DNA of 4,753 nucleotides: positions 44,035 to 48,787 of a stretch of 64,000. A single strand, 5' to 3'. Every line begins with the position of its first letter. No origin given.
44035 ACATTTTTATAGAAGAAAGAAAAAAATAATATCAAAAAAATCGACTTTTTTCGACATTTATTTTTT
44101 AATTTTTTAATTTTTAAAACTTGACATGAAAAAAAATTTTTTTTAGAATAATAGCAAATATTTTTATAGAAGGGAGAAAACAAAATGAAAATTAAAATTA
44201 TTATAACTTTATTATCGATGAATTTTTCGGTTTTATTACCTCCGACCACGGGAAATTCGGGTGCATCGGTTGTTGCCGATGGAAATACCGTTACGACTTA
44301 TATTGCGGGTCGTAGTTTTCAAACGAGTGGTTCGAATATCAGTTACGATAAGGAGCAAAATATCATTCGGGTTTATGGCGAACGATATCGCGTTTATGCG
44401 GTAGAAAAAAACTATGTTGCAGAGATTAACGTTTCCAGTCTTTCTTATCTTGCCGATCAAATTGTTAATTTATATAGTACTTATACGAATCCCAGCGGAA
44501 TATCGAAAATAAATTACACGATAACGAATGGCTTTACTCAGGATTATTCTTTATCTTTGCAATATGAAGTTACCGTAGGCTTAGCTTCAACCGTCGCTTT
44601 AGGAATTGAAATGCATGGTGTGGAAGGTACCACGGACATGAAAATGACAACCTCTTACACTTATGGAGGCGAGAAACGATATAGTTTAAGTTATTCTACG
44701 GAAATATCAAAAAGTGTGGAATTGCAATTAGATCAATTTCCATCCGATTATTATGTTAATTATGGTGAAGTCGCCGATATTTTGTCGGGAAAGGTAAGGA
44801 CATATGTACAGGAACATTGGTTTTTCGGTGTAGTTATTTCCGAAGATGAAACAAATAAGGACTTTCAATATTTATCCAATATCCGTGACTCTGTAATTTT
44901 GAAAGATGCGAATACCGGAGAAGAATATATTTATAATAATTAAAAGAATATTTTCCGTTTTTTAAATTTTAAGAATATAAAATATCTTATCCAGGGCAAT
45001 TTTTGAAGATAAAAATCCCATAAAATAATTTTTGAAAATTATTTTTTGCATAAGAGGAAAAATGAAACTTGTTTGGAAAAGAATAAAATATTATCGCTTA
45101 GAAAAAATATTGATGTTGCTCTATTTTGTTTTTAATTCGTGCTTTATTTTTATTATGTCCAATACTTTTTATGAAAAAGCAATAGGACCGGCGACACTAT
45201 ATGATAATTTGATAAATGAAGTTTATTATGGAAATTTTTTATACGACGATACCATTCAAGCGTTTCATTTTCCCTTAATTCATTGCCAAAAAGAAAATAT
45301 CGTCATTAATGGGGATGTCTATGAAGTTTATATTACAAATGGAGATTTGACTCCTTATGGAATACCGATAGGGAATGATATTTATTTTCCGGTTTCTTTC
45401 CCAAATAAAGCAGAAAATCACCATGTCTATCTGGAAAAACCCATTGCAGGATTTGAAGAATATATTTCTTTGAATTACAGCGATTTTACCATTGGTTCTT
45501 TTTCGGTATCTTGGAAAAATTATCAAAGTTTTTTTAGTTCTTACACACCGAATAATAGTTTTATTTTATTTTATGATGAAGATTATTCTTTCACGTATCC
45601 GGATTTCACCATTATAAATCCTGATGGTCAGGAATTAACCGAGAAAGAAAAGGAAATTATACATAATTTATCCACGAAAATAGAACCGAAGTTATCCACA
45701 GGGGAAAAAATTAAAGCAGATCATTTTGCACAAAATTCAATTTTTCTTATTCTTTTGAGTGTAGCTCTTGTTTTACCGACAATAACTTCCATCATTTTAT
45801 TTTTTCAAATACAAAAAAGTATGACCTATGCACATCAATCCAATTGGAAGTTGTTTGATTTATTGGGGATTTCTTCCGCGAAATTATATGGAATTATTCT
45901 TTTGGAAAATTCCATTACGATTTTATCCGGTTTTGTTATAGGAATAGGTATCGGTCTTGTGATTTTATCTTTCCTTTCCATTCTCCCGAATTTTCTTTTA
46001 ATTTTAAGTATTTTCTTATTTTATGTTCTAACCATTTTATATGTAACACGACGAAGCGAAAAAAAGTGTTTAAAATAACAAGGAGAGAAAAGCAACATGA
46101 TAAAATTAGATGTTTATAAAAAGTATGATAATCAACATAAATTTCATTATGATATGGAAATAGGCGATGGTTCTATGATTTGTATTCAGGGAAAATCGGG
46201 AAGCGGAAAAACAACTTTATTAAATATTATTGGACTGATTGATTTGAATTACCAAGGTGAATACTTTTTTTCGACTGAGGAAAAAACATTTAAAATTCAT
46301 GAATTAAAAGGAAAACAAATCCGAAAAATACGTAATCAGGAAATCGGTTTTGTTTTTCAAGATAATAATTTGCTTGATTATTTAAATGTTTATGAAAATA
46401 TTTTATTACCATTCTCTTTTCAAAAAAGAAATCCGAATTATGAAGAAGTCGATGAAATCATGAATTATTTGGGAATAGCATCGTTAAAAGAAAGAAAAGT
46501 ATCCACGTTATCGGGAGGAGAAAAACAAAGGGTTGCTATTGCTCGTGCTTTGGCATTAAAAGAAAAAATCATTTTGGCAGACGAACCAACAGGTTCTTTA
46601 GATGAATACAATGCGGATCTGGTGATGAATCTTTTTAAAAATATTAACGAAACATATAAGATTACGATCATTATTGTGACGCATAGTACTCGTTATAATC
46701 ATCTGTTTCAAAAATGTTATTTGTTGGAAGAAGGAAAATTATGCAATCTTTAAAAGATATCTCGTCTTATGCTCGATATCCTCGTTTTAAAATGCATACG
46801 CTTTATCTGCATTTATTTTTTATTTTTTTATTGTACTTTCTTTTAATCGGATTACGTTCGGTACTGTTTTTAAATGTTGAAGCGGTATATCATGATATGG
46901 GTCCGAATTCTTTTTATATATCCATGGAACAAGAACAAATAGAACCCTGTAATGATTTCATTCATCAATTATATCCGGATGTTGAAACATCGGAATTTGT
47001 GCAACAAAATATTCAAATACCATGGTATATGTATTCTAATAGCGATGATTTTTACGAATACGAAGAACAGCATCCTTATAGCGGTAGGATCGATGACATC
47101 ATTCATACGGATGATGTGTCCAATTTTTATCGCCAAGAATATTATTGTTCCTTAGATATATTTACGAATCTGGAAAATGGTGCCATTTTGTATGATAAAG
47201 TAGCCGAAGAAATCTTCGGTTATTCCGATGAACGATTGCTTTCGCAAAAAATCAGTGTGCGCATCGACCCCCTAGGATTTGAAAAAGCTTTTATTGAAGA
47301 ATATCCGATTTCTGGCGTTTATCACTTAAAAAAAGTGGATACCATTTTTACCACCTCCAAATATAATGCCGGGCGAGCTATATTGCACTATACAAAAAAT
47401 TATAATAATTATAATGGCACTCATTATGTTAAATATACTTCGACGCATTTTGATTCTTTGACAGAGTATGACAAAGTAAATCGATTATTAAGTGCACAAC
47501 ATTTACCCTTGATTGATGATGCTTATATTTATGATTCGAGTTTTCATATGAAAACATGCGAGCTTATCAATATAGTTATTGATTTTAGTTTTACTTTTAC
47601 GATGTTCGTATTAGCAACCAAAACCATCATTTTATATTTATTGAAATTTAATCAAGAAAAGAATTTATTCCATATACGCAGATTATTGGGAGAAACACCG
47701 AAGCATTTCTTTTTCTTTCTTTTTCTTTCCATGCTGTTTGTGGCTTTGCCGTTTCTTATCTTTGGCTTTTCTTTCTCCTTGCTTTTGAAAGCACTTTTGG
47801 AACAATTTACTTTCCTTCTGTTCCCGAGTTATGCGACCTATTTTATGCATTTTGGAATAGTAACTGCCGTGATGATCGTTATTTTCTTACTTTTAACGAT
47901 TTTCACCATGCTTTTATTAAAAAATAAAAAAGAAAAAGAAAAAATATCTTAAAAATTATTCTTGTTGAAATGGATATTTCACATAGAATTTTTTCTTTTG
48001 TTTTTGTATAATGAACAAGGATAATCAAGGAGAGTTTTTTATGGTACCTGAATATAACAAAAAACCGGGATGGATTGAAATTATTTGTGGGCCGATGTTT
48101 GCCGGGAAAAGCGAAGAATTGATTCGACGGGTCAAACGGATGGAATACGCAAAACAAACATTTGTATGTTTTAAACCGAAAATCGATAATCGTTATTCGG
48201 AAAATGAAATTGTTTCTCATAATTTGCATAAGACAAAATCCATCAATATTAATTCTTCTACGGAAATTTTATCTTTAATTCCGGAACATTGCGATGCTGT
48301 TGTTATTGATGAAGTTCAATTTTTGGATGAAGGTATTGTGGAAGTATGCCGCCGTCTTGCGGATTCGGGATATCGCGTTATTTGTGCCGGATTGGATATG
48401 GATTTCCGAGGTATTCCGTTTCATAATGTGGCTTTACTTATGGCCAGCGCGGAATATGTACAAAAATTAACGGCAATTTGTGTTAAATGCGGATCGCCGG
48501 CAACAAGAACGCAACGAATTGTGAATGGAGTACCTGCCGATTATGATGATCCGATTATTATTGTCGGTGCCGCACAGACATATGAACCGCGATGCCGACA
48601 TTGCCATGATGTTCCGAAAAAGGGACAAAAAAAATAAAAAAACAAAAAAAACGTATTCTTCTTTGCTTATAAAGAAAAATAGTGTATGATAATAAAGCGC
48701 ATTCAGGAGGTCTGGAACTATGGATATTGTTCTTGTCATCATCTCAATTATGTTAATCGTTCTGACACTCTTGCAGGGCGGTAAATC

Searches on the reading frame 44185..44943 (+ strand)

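Call 11: search_protein_families(library=pfam, proteins=[window:44185-44943:+])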
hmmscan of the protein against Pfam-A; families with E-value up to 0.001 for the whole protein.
window:44185-44943:+ (252 aa): 0 families

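Call 46: search_protein_families(library=pfam, proteins=[window:44185-44943:+], max_evalue=1)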
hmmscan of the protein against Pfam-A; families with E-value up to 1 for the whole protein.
window:44185-44943:+ (252 aa): 2 families
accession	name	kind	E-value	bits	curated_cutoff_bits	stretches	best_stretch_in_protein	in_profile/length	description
PF16138.10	DUF4846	-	0.019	14.9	37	1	44-122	20-101/239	Domain of unknown function (4846)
PF24641.1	KH_DEAH11_2nd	-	0.14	12.4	27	1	48-79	34-65/75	DEAH11 eukaryotic type KH-domain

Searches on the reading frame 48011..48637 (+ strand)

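Call 17: search_protein_families(library=pfam, proteins=[window:48011-48637:+], max_evalue=0.01)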
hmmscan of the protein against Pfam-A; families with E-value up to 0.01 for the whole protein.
window:48011-48637:+ (208 aa): 2 families
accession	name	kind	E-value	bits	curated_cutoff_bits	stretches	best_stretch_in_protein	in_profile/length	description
PF00265.24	TK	-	1.2e-55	188.5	20.6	1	20-199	1-176/176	Thymidine kinase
PF13173.12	AAA_14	-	0.0061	17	27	0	58-127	27-97/129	AAA domain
